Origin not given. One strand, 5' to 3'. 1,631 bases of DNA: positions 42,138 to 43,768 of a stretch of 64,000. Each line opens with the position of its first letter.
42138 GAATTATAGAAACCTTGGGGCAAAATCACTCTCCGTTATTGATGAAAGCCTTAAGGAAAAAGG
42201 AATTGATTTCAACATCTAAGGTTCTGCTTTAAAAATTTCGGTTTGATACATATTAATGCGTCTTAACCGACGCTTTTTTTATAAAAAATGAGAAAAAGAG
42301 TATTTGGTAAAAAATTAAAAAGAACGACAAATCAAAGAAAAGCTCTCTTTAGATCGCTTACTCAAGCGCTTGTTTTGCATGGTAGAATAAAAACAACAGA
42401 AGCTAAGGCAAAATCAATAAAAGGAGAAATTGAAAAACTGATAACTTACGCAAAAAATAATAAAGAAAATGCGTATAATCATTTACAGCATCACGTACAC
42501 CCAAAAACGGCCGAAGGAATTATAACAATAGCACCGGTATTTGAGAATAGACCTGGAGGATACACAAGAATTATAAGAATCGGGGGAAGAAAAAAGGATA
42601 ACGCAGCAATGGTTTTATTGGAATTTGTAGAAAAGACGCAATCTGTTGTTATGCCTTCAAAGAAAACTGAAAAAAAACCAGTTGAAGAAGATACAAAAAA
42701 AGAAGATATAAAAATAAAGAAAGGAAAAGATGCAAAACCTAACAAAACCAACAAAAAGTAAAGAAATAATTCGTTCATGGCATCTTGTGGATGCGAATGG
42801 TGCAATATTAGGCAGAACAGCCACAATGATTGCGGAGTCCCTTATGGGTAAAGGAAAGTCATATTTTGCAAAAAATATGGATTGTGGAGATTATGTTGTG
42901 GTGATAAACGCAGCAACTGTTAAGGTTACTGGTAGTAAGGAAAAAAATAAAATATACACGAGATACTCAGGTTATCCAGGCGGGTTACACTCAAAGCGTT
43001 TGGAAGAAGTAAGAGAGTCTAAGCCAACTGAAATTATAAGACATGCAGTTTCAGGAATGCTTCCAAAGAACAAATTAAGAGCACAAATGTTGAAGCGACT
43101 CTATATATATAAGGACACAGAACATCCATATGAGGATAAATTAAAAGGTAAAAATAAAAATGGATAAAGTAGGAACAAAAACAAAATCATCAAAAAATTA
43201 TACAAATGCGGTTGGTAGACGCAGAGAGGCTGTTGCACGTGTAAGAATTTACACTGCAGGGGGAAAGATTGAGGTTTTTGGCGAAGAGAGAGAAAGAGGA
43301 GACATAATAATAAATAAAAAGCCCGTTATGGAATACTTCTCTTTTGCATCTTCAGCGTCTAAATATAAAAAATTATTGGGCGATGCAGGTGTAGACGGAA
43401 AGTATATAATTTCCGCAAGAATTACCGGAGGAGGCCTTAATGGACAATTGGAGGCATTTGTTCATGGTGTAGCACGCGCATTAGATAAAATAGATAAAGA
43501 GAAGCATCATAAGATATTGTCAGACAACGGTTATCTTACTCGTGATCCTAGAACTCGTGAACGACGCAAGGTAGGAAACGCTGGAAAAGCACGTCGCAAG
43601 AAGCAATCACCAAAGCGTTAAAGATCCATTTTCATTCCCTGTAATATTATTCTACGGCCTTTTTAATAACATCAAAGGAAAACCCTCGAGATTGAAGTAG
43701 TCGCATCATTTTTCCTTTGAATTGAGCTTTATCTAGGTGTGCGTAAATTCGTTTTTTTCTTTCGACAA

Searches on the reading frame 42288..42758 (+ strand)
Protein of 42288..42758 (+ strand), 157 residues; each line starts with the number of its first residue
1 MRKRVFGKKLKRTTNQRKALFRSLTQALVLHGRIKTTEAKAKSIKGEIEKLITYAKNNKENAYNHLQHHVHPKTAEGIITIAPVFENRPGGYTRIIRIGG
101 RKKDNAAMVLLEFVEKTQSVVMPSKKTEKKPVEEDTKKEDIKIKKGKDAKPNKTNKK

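Call 76: search_protein_families(library=pfam, proteins=[window:42288-42758:+], max_evalue=0.001)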
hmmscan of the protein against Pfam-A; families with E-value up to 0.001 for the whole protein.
window:42288-42758:+ (157 aa): 1 family
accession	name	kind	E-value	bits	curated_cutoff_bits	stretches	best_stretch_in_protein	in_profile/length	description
PF01196.24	Ribosomal_L17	-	3.4e-25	89.2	27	1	20-114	1-97/97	Ribosomal protein L17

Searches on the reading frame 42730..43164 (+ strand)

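Call 76: search_protein_families(library=pfam, proteins=[window:42730-43164:+], max_evalue=0.001)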
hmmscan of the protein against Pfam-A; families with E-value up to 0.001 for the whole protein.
window:42730-43164:+ (145 aa): 1 family
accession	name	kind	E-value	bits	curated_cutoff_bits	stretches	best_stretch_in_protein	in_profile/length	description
PF00572.24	Ribosomal_L13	-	1.8e-45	154.3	23.8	1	15-133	1-119/119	Ribosomal protein L13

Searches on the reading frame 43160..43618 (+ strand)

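Call 76: search_protein_families(library=pfam, proteins=[window:43160-43618:+], max_evalue=0.001)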
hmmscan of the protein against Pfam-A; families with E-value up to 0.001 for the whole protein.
window:43160-43618:+ (153 aa): 1 family
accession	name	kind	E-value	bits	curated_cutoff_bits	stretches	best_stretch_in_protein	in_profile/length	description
PF00380.25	Ribosomal_S9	-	5.2e-27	95.2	22.5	1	19-153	1-121/121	Ribosomal protein S9/S16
